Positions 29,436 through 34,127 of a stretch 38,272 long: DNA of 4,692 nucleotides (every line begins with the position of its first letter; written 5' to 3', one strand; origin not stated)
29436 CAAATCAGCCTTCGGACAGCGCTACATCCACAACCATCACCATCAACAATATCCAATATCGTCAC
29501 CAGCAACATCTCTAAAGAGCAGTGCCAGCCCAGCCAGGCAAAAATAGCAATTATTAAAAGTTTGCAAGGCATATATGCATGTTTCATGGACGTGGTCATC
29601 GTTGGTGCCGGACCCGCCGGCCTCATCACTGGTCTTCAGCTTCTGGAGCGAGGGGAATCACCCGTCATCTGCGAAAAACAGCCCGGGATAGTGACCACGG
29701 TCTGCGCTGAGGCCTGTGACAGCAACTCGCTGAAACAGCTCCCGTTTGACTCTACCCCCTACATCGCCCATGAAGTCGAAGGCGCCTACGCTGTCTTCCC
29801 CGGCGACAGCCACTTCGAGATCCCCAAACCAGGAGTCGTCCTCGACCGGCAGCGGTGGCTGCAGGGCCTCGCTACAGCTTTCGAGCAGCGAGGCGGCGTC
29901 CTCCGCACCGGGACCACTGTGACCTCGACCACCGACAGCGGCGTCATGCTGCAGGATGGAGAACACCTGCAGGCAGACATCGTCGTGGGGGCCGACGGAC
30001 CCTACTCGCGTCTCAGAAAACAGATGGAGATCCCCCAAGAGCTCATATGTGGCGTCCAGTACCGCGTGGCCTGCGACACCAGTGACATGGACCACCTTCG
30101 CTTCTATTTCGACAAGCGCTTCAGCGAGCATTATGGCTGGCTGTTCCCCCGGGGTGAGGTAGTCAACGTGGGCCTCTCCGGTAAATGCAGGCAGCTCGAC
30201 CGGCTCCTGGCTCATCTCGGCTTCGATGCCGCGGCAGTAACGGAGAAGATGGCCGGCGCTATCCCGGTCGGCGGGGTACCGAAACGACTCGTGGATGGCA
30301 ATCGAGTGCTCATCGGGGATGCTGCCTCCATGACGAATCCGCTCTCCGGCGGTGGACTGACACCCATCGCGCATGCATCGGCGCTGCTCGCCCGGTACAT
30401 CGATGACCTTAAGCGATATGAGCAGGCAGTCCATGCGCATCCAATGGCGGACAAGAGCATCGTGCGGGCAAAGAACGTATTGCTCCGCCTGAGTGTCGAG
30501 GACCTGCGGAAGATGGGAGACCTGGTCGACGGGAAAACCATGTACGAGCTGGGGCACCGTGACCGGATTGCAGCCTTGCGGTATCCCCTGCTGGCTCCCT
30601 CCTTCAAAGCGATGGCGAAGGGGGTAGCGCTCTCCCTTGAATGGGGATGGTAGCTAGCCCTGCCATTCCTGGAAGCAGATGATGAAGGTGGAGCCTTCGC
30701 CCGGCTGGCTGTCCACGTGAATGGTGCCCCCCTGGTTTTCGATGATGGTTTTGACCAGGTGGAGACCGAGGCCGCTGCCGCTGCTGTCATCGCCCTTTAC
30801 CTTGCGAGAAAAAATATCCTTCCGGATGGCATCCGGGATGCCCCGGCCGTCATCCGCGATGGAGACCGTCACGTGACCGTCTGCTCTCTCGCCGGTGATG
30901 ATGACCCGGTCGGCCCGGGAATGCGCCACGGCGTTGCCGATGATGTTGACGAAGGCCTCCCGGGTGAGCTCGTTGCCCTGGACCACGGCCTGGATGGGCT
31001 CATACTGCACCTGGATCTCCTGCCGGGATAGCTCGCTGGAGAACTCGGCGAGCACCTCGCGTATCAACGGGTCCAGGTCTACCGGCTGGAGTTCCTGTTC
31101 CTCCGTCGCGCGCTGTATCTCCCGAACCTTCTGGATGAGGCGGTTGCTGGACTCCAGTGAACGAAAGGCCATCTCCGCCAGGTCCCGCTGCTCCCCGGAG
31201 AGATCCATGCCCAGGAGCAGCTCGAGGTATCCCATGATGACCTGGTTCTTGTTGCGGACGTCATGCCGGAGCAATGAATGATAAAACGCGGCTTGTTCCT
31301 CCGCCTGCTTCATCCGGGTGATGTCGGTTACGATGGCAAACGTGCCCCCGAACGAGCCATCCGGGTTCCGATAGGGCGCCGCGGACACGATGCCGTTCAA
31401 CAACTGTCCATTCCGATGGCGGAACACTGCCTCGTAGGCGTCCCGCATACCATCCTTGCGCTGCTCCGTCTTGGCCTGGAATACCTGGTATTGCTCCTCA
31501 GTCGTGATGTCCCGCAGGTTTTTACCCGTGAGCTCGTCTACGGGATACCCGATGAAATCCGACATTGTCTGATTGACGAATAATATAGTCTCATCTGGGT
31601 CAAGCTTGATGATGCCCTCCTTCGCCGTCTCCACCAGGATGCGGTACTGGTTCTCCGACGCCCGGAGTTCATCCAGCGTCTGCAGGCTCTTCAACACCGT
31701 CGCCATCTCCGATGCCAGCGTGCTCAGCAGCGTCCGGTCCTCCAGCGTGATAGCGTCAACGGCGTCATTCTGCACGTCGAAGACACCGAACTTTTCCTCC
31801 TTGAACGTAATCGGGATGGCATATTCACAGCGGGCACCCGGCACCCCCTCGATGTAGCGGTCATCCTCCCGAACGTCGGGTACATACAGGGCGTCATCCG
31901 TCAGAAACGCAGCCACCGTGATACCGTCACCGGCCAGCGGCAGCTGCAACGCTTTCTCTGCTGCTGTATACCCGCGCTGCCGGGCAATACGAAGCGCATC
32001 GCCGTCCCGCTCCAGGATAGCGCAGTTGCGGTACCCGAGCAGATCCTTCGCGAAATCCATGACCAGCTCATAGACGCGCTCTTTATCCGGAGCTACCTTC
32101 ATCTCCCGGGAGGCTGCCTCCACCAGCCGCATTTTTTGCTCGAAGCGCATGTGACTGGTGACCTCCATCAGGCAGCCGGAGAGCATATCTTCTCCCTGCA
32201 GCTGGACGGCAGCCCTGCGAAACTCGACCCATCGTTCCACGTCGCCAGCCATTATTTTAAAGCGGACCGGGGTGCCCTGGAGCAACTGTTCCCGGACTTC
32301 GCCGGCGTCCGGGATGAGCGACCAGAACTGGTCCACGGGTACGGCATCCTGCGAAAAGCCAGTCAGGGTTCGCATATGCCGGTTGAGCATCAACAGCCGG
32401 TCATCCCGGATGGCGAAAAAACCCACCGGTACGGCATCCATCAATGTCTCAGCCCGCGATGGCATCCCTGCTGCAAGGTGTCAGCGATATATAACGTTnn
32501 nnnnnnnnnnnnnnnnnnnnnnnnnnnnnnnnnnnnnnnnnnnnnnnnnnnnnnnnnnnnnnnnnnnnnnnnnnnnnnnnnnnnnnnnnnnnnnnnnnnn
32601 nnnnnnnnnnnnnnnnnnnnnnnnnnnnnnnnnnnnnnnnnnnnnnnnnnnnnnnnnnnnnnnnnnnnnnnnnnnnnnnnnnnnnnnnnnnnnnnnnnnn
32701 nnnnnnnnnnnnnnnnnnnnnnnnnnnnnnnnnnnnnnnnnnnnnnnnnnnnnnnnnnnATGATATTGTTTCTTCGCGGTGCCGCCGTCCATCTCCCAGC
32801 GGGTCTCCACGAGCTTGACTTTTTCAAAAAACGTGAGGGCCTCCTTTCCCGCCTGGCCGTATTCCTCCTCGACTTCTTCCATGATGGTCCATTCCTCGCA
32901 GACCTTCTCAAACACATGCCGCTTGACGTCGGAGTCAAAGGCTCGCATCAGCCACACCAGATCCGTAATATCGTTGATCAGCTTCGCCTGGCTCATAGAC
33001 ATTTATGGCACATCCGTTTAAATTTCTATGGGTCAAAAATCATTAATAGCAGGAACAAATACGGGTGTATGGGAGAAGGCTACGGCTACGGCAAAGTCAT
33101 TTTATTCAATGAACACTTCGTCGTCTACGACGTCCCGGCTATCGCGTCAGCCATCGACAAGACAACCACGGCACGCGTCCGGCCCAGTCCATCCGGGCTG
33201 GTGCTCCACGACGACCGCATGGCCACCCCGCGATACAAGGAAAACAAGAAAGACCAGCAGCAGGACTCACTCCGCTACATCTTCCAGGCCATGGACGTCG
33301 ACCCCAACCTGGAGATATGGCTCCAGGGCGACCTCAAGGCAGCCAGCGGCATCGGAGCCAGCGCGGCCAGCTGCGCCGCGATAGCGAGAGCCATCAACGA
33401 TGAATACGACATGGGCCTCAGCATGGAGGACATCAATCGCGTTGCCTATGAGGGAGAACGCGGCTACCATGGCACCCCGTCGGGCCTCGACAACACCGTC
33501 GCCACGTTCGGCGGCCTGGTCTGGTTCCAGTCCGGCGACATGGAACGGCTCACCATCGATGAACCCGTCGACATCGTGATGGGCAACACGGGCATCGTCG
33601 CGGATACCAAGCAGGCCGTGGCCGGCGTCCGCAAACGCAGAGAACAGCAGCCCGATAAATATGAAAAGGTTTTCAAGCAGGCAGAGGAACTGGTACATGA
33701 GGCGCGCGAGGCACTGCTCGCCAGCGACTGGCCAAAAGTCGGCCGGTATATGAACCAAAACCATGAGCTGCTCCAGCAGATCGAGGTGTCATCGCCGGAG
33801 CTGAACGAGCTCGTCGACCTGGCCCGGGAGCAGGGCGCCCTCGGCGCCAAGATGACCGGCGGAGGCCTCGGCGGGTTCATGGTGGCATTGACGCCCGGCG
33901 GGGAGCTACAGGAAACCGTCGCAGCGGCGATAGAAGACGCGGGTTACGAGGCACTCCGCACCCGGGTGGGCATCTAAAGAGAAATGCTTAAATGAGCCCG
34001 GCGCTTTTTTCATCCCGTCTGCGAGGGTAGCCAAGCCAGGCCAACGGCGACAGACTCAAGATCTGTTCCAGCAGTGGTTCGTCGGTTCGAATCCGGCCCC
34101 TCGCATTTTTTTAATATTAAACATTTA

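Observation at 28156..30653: B12-binding radical SAM enzyme directly upstream of geranylgeranyl reductase: candidate undescribed archaeal lipid-tailoring step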

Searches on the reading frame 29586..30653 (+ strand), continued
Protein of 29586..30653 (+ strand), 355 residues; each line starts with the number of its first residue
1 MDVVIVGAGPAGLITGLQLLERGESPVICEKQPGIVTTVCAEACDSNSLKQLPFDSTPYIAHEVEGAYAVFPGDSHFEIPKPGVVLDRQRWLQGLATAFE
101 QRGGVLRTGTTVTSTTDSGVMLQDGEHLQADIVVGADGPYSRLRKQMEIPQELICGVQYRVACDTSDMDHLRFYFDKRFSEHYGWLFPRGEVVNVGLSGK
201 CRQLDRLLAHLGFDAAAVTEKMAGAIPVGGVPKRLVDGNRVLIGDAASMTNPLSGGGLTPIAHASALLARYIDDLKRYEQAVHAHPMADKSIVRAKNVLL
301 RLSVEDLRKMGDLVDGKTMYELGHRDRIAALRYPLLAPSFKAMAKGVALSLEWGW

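Call 82: find_related_loci(query=A3, collection=metagenome_contigs, flank=6000)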
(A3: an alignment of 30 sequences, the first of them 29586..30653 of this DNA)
Query A3 (355 aa) in metagenome_contigs; peptide patterns used: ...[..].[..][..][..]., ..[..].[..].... (x = any residue, [..] = any of these).
600 stretches matched a pattern (row limit reached: there are more); 27 encode a relative of the query (tblastn E <= 1e-3); 27 distinct loci.
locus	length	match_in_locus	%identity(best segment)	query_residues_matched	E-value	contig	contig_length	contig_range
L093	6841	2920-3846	28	2-301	1e-23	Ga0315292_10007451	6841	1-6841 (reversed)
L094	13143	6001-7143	25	2-345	8e-22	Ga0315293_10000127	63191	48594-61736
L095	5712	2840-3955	26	2-336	5e-21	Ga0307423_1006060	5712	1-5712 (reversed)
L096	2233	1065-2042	25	2-280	2e-20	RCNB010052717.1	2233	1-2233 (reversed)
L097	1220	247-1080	24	1-274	1e-19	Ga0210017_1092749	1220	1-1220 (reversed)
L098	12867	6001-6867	28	2-259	5e-19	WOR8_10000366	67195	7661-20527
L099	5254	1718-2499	29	1-258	8e-20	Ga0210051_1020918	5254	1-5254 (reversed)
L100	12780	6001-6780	28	1-258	4e-18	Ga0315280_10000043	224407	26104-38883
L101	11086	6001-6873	26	2-296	5e-16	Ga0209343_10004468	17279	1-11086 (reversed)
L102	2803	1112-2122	26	2-337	9e-15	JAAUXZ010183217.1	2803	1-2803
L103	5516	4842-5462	30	62-258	3e-14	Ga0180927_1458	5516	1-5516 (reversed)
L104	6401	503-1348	26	2-289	4e-14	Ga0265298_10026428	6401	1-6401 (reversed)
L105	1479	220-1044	27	2-258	7e-14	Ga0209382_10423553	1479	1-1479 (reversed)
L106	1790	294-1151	26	1-258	8e-13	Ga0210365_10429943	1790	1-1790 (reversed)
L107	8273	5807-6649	26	1-253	2e-11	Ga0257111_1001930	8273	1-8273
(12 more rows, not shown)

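Call 95: predict_structure(alignment_id=A3)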
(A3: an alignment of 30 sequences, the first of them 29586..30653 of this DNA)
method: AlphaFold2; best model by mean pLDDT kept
length: 355 residues; sequences in the alignment: 30
mean_pLDDT: 92.6   pTM: 0.91
mean pLDDT of the five models: 92.6, 91.4, 90.9, 90.1, 88.6
residues with pLDDT >= 90: 298; 70-90: 46; 50-70: 11; < 50: 0
segments of 3 or more residues with pLDDT < 50: none
pLDDT, mean of each block of 10 residues (from residue 1): 96 98 97 89 89 96 95 93 94 98 98 93 96 96 95 95 95 95 93 95 97 95 93 96 96 88 96 98 96 93 93 85 60 79 87 79
secondary structure, 60 per line:
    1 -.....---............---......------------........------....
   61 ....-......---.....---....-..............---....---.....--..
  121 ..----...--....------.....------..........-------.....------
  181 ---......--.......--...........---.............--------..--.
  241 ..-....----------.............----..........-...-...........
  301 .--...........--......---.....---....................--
elements in order: E2-6 H10-21 E25-30 E43-45 H46-50 E60-64 E66-71 E75-79 E83-86 H88-101 E105-108 E112-116 E119-122 E127-129 E132-135 H142-146 E153-162 E170-174 E184-189 E192-198 H201-211 E218-227 E240-242 H244-247 H258-270 H275-284 H290-301 H304-314 H319-322 H326-330 H334-353

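Call 98: fold_search(model_id=the predicted structure, library=pdb)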
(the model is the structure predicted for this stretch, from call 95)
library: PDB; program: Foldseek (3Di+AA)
matches with E <= 10: 1955; with E <= 0.001: 1067
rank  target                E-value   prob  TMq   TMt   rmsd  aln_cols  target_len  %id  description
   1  3oz2                  9.0e-28  1.00  0.84  0.76   3.6       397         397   22  Crystal structure of a geranylgeranyl bacteriochlorophyll reductase-like (Ta0516) from Thermoplasma acidophilum at 1.60  (released 2010-10-27)
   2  4opl                  6.8e-26  1.00  0.79  0.63   5.6       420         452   18  Constructing tailored isoprenoid products by structure-guided modification of geranylgeranyl reductase. (released 2014-07-09)
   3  4opt                  7.6e-26  1.00  0.81  0.65   4.8       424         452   19  Constructing tailored isoprenoid products by structure-guided modification of geranylgeranyl reductase (released 2014-07-09)
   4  3atq                  8.1e-26  1.00  0.79  0.63   5.6       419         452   18  Geranylgeranyl Reductase (GGR) from Sulfolobus acidocaldarius (released 2011-05-04)
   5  4opg                  9.8e-26  1.00  0.82  0.65   4.7       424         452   17  Constructing tailored isoprenoid products by structure-guided modification of geranylgeranyl reductase. (released 2014-07-09)
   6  4opi                  3.5e-25  1.00  0.81  0.65   5.0       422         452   17  Constructing tailored isoprenoid products by structure-guided modification of geranylgeranyl reductase. (released 2014-07-09)
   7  4opu                  3.5e-25  1.00  0.78  0.62   6.4       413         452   17  Constructing tailored isoprenoid products by structure-guided modification of geranylgeranyl reductase (released 2014-07-09)
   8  7koe_C                5.9e-21  1.00  0.65  0.54  11.8       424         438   18  Electron bifurcating flavoprotein Fix/EtfABCX (released 2021-01-20)
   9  8gsm_G                2.0e-19  1.00  0.63  0.52   9.5       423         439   16  Crystal Structure of VibMO1 (released 2023-09-13)
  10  8gsm_J                2.1e-19  1.00  0.62  0.51   9.5       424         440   16  Crystal Structure of VibMO1 (released 2023-09-13)
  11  6fp1_B                2.3e-19  1.00  0.63  0.52   7.6       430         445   18  The crystal structure of P.fluorescens Kynurenine 3-monooxygenase (KMO) in complex with competitive inhibitor No. 1 (released 2019-08-21)
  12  6foz_B                2.6e-19  1.00  0.62  0.53   7.5       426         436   18  The crystal structure of P.fluorescens Kynurenine 3-monooxygenase (KMO) in complex with competitive inhibitor No. 13 (released 2019-08-21)
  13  6c6r_A                2.9e-19  1.00  0.70  0.57   6.3       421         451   16  Human Squalene Epoxidase (SQLE, Squalene Monooxygenase) structure with FAD (released 2019-01-16)
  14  6foz_A                3.1e-19  1.00  0.60  0.50   7.5       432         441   17  The crystal structure of P.fluorescens Kynurenine 3-monooxygenase (KMO) in complex with competitive inhibitor No. 13 (released 2019-08-21)
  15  6fp1_A                3.3e-19  1.00  0.65  0.54   7.1       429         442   19  The crystal structure of P.fluorescens Kynurenine 3-monooxygenase (KMO) in complex with competitive inhibitor No. 1 (released 2019-08-21)
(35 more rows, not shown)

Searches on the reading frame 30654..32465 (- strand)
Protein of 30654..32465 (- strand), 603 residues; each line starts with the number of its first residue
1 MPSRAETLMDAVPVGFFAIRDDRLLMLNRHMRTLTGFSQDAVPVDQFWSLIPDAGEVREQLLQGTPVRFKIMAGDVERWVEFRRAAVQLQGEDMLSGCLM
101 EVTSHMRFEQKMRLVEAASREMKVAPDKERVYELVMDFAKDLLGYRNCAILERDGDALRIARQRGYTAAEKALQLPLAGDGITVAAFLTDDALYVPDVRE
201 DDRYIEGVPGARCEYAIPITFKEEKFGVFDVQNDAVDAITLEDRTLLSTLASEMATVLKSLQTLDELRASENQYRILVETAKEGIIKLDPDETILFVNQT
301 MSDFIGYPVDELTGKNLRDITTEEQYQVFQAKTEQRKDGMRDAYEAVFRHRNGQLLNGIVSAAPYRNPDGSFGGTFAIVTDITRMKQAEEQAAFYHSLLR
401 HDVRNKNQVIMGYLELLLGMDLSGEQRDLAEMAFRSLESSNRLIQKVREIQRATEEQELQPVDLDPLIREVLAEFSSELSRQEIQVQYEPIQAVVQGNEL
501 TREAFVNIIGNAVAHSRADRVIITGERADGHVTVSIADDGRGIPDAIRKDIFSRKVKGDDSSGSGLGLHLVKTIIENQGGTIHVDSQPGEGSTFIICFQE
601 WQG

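Call 6: search_protein_families(library=pfam, proteins=[window:30654-32465:-], max_evalue=0.001)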
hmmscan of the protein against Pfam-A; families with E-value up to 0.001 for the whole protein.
window:30654-32465:- (603 aa): 14 families
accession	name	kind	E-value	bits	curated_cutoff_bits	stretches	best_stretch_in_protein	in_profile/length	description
PF02518.31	HATPase_c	-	6.8e-21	75.2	26.4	1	502-599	7-108/111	Histidine kinase-, DNA gyrase B-, and HSP90-like ATPase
PF00989.32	PAS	-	2.4e-14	53.7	22.6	1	273-381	2-112/113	PAS fold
PF13426.13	PAS_9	-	3.2e-14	53.5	27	1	283-383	2-102/103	PAS domain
PF08448.16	PAS_4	-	4.1e-13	50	23.1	1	281-384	4-107/110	PAS fold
PF13188.13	PAS_8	-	4.1e-12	46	21.8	2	272-320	1-50/65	PAS domain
PF13185.12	GAF_2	-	1.3e-09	38.9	28.6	1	127-258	3-135/136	GAF domain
PF01590.32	GAF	-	2e-09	38.5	22.4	1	129-257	3-132/133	GAF domain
PF13581.12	HATPase_c_2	-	1.5e-07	31.9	27.4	1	501-576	36-110/127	Histidine kinase-like ATPase domain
PF13492.12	GAF_3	-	4e-06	27.7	27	1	131-258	5-127/129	GAF domain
PF13596.12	PAS_10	-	3.6e-05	24.8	22.1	1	278-383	5-106/106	PAS domain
PF00512.31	HisKA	-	0.00011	22.6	26.9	1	400-455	10-65/66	His Kinase A (phospho-acceptor) domain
PF12860.13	PAS_7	-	0.00014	22.4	27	0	279-390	2-115/115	PAS fold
PF08447.18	PAS_3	-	0.00042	21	25.6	0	294-370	1-80/89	PAS fold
PF18095.7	PAS_12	-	0.00077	19.5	22.6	0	291-323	66-97/153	UPF0242 C-terminal PAS-like domain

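Call 7: search_protein_families(library=ncbifam, proteins=[window:30654-32465:-], max_evalue=0.001)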
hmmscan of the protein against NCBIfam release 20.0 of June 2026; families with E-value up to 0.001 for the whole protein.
window:30654-32465:- (603 aa): 90 families (the best 25 are shown)
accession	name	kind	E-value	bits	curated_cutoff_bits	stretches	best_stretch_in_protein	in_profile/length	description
NF046044.1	PnpS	equivalog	1.8e-38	132.6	400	1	238-598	20-389/390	two-component system histidine kinase PnpS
NF008468.0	PRK11360.1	equivalog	4.4e-38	131.1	646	1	242-599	237-607/616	two-component system sensor histidine kinase AtoS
NF047874.1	MASE3_PAS_HK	subfamily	3.6e-33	115.2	560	2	506-598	525-623/655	MASE3 domain-containing sensor histidine kinase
TIGR02966.1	phoR_proteo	equivalog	2.1e-31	109.2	334.2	1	271-598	5-333/333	phosphate regulon sensor histidine kinase PhoR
TIGR00229.1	sensory_box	domain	6e-26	91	22.9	1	268-391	1-125/126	PAS domain S-box protein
NF033092.0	HK_WalK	equivalog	1.2e-23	83.5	725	1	248-597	233-591/594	cell wall metabolism sensor histidine kinase WalK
NF041831.1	NO_HK_NahK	exception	1.7e-23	82.6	1500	2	454-596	559-707/854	hybrid sensor histidine kinase/response regulator NahK/ErcS'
NF041880.1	EPS_EpsF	equivalog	1.8e-23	82.8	900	1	268-596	140-489/492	response regulator EpsF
NF006800.0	PRK09303.1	equivalog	1.2e-22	80.4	342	1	427-598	193-375/383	histidine kinase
NF045911.1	TCSHisKinNblS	equivalog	1.6e-22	79.6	1000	1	252-595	244-615/621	two-component system sensor histidine kinase NblS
NF007688.0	PRK10364.1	equivalog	1.8e-21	76.4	479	1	400-597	248-448/460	two-component system sensor histidine kinase ZraS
NF008312.0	PRK11100.1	equivalog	5.3e-21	75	356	1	397-596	261-470/477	two-component system sensor histidine kinase CreC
NF008302.0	PRK11091.1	equivalog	5.9e-21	74.3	838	1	247-597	133-502/779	aerobic respiration two-component sensor histidine kinase ArcB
NF041832.1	near_NosP_CTERM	subfamily_domain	9e-20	71.1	400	1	422-597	38-222/370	NahK/ErcS family hybrid sensor histidine kinase/response regulator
NF033091.0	HK_VanS_ACDEFG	equivalog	2.4e-19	69.5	400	1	387-589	69-284/293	vancomycin resistance histidine kinase VanS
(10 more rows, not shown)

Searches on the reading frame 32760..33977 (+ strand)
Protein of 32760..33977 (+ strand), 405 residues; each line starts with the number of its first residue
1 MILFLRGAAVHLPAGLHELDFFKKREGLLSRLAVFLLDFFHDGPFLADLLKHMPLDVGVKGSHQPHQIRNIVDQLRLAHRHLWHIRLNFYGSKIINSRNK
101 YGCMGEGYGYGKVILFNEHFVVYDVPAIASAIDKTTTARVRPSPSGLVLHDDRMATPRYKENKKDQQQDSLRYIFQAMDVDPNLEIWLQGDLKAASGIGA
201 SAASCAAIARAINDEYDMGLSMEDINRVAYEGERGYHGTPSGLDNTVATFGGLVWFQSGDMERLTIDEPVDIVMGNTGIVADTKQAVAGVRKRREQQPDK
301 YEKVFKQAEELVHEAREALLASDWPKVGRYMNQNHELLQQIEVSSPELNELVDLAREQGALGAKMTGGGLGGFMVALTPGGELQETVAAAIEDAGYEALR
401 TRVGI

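Call 6: search_protein_families(library=pfam, proteins=[window:32760-33977:+], max_evalue=0.001)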
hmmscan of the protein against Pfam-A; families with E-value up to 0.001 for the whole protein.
window:32760-33977:+ (405 aa): 3 families
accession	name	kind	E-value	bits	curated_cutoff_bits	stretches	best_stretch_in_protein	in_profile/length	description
PF08544.19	GHMP_kinases_C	-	1.6e-16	60.9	21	1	315-396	1-84/85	GHMP kinases C terminal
PF00288.32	GHMP_kinases_N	-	1.2e-14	54.7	22.3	1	172-252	8-87/87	GHMP kinases N terminal domain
PF22700.2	MVD-like_N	-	4.1e-05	23.7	27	1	152-232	48-131/157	Diphosphomevalonate decarboxylase-like N-terminal domain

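Call 7: search_protein_families(library=ncbifam, proteins=[window:32760-33977:+], max_evalue=0.001)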
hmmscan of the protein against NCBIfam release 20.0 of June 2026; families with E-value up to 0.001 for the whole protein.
window:32760-33977:+ (405 aa): 18 families
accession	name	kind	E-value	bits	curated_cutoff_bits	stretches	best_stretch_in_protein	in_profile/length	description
TIGR00549.1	mevalon_kin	equivalog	1.8e-71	240.9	163.05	1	111-377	3-276/276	mevalonate kinase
NF003036.0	PRK03926.1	equivalog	7.6e-60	202.5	403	1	111-402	8-290/302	mevalonate kinase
NF003006.0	PRK03817.1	equivalog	1.9e-21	76.4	443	2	309-391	243-325/352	galactokinase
NF002288.1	PRK01212.1-4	equivalog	5.6e-19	68.3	194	1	170-394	63-281/303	homoserine kinase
NF001816.0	PRK00555.1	equivalog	1.3e-16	60.5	509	1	311-397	256-346/363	galactokinase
NF003705.0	PRK05322.1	equivalog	6e-16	58.1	385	1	310-384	279-355/388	galactokinase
TIGR01220.1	Pmev_kin_Gr_pos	equivalog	9.6e-14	51.2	165.7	2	261-378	207-329/358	phosphomevalonate kinase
TIGR00131.1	gal_kin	equivalog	2.1e-13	49.9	226.65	1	312-398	282-368/388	galactokinase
NF003472.0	PRK05101.1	equivalog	3.5e-13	49.3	499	1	310-394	273-359/382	galactokinase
NF049969.1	GlMnHpPKinHddA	equivalog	9e-12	45.1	600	1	186-377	100-303/338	D-glycero-D-manno-heptose 7-phosphate kinase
TIGR00191.1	thrB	equivalog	8.4e-10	38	168.25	1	172-382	68-269/304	homoserine kinase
NF040957.1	Arch_PMK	equivalog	1.3e-08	34.7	500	1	195-378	91-287/316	phosphomevalonate kinase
NF040725.1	panto_kin_Meth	equivalog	2.5e-07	29.9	380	1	161-252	65-152/286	pantoate kinase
NF009948.0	PRK13412.1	equivalog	4.9e-06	24.5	721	1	276-379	832-938/974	bifunctional fucokinase/fucose-1-phosphate guanylyltransferase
TIGR01240.1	mevDPdecarb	equivalog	1.3e-05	24.4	171.35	1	161-334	63-235/305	diphosphomevalonate decarboxylase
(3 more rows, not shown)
